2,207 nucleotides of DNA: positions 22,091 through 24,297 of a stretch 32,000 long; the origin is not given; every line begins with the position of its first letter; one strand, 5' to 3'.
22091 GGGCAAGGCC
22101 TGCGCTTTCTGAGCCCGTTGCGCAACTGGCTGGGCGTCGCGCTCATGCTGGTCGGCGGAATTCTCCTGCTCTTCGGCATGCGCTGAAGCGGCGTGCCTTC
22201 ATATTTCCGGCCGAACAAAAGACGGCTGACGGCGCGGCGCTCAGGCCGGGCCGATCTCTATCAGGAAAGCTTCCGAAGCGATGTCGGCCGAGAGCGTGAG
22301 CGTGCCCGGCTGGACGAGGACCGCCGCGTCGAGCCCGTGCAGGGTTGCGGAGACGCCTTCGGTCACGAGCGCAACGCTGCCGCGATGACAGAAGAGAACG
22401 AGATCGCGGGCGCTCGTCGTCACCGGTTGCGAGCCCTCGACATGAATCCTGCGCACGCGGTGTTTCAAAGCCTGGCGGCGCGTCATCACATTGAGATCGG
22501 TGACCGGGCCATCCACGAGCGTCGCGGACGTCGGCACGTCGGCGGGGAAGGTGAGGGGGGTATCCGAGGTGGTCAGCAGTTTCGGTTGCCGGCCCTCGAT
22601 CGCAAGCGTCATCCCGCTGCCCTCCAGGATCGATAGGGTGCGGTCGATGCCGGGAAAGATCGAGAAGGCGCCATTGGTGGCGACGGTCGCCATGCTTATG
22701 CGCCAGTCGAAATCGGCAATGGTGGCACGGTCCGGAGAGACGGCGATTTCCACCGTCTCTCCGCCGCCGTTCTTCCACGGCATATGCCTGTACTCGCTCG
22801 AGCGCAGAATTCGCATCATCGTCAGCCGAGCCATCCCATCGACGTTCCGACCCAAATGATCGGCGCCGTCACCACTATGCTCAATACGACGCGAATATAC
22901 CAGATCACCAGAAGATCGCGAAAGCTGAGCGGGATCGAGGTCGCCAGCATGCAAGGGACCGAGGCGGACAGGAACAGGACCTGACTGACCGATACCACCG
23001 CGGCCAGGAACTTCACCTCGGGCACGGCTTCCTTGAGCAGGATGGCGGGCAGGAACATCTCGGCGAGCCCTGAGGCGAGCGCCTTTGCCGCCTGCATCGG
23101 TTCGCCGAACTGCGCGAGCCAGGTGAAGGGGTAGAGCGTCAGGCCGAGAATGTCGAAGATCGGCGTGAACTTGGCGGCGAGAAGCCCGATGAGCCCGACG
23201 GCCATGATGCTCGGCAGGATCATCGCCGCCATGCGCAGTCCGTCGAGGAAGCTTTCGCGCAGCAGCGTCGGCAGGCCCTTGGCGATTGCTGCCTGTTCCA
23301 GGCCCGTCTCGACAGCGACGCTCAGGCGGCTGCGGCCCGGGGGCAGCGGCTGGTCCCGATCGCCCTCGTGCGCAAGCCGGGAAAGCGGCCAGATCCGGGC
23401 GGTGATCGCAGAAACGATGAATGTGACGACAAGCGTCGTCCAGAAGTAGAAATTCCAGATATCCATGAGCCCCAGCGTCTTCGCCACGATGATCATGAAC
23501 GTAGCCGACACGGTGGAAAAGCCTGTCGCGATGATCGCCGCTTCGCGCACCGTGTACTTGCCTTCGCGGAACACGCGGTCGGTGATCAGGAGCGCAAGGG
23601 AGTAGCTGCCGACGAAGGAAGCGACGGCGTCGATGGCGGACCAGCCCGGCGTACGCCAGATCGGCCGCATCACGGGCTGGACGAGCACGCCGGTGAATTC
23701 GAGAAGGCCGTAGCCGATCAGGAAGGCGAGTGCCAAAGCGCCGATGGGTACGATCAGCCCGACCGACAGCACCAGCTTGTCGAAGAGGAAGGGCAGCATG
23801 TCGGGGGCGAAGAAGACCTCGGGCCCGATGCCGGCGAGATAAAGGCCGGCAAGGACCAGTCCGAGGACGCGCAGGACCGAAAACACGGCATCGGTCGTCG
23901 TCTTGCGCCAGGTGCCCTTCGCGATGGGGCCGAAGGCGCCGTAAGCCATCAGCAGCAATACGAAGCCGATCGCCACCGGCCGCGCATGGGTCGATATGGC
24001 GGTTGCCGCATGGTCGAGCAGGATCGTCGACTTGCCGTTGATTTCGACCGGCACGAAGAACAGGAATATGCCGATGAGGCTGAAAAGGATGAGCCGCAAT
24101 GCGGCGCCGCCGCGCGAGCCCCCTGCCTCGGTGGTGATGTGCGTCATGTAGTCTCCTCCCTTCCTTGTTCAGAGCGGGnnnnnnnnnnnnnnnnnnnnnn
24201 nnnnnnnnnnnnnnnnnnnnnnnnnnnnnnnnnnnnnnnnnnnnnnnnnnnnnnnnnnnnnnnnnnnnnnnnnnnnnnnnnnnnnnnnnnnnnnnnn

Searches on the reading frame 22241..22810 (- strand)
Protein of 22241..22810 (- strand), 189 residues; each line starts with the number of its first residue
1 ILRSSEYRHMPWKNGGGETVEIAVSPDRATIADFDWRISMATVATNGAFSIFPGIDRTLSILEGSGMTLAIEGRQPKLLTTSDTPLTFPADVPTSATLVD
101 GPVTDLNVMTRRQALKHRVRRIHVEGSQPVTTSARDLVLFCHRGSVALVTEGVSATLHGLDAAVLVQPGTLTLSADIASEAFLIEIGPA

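Call 4: search_protein_families(library=ncbifam, proteins=[window:22241-22810:-])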
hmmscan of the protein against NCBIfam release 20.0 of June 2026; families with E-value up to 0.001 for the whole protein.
window:22241-22810:- (189 aa): 1 family
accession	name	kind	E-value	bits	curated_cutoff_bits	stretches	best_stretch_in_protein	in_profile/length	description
NF008488.0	PRK11396.1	equivalog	5.4e-23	81.8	292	1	12-147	14-144/191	environmental stress-induced protein Ves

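Call 27: search_protein_families(library=pfam, proteins=[window:22241-22810:-])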
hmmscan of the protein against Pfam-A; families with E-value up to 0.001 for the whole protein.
window:22241-22810:- (189 aa): 1 family
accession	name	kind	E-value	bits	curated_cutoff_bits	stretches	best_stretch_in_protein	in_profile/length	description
PF05962.17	HutD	-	4.2e-58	196.9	25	1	5-180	2-178/181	HutD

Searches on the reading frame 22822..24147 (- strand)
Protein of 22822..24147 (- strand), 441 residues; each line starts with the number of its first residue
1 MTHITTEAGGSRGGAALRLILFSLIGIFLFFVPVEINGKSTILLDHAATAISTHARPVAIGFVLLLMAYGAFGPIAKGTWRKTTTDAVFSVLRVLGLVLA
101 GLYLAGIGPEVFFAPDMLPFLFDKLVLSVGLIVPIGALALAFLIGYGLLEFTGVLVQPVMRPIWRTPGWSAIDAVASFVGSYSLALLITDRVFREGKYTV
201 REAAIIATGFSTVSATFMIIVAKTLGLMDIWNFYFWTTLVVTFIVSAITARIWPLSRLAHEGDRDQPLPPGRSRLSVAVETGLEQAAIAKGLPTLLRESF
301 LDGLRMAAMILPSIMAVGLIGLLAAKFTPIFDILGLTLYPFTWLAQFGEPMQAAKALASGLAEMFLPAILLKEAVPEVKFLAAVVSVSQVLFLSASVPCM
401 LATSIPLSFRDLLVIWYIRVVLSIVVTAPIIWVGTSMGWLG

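Call 4: search_protein_families(library=ncbifam, proteins=[window:22822-24147:-])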
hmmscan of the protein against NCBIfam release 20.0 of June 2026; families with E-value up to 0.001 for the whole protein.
window:22822-24147:- (441 aa): 2 families
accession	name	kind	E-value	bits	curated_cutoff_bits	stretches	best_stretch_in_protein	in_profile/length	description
TIGR02871.1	spore_ylbJ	equivalog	0.00017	20.8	304.65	1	142-229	50-136/363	sporulation integral membrane protein YlbJ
NF049989.1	CD0519_CD1768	subfamily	0.0003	19.5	300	1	129-227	54-150/378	CD0519/CD1768 family membrane protein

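Call 27: search_protein_families(library=pfam, proteins=[window:22822-24147:-])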
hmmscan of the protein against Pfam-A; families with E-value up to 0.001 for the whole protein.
window:22822-24147:- (441 aa): 1 family
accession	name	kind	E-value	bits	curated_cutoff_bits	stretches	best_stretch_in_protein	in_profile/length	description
PF07670.19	Gate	-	3.5e-12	47.1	29.6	1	126-227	1-103/104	Nucleoside recognition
